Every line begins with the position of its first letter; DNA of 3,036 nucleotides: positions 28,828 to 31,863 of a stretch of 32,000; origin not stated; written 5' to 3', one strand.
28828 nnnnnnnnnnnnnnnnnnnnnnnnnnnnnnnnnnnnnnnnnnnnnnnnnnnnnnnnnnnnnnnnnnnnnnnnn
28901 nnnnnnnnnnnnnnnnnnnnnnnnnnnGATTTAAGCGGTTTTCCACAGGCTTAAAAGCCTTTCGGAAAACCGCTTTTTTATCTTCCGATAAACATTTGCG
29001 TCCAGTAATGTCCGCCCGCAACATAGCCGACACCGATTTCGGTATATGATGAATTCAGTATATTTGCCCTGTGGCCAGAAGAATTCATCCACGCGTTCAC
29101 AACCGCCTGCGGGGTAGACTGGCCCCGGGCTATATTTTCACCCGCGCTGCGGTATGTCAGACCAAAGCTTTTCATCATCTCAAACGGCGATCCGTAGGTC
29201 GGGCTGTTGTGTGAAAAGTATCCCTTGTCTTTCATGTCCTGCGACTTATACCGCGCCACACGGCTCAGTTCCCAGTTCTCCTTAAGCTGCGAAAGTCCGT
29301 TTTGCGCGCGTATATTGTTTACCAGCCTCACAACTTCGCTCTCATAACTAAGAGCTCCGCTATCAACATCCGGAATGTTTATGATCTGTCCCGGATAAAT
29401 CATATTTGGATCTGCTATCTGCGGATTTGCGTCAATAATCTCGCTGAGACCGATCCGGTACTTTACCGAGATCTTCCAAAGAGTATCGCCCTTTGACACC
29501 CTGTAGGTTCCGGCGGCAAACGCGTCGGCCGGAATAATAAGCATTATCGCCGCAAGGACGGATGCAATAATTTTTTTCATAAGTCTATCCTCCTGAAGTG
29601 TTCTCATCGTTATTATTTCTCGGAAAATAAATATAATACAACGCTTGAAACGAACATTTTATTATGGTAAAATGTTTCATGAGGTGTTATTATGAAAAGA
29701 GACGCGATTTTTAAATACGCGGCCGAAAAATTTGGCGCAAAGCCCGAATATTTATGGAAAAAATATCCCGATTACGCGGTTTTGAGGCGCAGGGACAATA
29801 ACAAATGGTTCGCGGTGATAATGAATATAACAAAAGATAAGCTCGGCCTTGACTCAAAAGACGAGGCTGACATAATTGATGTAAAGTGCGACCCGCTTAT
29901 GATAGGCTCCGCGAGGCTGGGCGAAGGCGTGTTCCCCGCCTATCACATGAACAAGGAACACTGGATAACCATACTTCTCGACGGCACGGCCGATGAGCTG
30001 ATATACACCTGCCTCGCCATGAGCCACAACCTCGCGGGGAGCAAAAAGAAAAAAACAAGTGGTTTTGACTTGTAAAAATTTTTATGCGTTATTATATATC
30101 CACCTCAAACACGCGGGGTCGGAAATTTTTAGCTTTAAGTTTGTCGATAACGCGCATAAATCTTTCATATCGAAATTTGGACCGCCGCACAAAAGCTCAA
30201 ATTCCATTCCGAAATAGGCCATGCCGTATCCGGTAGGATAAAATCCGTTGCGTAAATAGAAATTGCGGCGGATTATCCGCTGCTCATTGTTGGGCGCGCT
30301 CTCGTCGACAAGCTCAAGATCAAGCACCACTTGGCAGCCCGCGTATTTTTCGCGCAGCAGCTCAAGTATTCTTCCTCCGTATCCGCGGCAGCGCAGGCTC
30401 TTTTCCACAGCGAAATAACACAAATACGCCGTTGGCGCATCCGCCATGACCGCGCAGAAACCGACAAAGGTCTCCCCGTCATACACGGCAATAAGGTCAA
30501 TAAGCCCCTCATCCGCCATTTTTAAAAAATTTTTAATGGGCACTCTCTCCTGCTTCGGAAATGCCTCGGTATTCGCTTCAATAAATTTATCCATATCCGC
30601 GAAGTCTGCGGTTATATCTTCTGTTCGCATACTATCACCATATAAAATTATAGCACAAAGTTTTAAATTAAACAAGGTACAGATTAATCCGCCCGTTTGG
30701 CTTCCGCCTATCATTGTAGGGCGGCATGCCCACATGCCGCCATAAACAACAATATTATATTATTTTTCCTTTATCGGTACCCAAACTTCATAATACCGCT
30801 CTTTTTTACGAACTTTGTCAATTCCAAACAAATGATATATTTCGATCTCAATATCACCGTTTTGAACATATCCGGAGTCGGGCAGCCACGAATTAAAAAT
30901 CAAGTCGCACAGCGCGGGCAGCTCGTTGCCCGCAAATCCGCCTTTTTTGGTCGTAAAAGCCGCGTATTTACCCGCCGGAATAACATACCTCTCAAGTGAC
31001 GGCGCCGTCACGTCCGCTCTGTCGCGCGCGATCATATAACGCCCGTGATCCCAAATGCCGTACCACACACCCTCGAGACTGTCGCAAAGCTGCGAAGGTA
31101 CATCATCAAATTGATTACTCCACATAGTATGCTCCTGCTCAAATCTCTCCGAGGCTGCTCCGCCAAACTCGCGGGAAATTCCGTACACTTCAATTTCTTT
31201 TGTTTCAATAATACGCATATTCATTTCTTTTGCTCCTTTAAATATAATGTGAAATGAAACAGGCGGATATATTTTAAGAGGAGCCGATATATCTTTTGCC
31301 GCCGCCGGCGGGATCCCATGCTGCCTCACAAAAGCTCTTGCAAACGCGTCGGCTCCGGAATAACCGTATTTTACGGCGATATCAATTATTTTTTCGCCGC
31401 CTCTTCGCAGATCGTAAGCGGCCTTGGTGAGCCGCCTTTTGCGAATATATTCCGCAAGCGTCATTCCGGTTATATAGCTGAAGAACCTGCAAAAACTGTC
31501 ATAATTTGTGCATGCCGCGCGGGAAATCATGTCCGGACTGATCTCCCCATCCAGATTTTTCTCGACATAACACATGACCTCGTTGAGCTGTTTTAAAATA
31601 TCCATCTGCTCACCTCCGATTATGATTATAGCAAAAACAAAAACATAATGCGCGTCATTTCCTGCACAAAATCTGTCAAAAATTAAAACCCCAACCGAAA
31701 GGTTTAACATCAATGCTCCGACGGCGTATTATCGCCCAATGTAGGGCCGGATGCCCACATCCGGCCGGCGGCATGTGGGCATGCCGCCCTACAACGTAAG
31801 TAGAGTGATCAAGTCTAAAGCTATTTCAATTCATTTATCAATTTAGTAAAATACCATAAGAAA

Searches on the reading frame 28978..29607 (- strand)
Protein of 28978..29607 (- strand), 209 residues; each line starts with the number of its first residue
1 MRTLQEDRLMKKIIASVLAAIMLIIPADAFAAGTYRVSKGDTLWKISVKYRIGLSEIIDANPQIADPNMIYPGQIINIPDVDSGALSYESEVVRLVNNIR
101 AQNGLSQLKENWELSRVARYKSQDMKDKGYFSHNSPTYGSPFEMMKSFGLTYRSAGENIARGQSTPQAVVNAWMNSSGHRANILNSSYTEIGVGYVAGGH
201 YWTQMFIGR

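Call 17: search_protein_families(library=pfam, proteins=[window:28978-29607:-])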
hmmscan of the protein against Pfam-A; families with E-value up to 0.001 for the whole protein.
window:28978-29607:- (209 aa): 2 families
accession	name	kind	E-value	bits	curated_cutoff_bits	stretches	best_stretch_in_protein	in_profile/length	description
PF00188.32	CAP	-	2e-23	83.9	21.1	1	93-206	1-117/117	Cysteine-rich secretory protein family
PF01476.26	LysM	-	3.9e-15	55.9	20.9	1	35-79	1-43/43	LysM domain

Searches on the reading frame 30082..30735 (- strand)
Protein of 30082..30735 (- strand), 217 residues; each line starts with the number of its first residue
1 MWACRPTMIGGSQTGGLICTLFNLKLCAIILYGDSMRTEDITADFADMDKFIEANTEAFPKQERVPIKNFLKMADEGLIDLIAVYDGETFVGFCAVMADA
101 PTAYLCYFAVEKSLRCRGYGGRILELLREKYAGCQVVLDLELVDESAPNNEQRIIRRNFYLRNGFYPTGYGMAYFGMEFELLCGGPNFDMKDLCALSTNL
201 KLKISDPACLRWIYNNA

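Call 17: search_protein_families(library=pfam, proteins=[window:30082-30735:-])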
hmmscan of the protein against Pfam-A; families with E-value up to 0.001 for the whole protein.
window:30082-30735:- (217 aa): 3 families
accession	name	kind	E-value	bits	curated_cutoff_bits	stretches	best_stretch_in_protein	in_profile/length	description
PF13508.13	Acetyltransf_7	-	6.4e-09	36.5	27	1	83-166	7-83/84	Acetyltransferase (GNAT) domain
PF00583.31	Acetyltransf_1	-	6.7e-07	30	20.7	1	60-165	17-116/116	Acetyltransferase (GNAT) family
PF13673.13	Acetyltransf_10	-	0.00047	20.6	23.6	1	57-168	11-110/128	Acetyltransferase (GNAT) domain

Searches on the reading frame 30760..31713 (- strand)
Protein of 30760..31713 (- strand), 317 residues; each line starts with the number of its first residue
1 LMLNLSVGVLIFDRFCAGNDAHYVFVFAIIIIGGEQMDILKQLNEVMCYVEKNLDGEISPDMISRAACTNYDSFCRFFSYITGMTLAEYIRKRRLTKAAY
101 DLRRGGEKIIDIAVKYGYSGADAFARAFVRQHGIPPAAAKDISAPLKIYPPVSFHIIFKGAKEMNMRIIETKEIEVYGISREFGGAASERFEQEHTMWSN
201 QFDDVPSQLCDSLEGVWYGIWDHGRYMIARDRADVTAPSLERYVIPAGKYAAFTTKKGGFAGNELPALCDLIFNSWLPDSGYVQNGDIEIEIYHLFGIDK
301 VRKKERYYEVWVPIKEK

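Call 17: search_protein_families(library=pfam, proteins=[window:30760-31713:-])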
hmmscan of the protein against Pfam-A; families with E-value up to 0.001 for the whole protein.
window:30760-31713:- (317 aa): 4 families
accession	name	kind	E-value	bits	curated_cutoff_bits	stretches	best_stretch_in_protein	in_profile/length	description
PF12833.13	HTH_18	-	4.3e-16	59.4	33.6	1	64-138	2-76/80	Helix-turn-helix domain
PF06445.20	GyrI-like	-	3.2e-11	44.2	26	1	235-315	79-155/155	GyrI-like small molecule binding domain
PF14526.11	Cass2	-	2e-09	38.3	27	1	167-314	1-150/150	Integron-associated effector binding protein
PF00165.29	HTH_AraC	-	0.00027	21.4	26.6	0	62-91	13-42/42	Bacterial regulatory helix-turn-helix proteins, AraC family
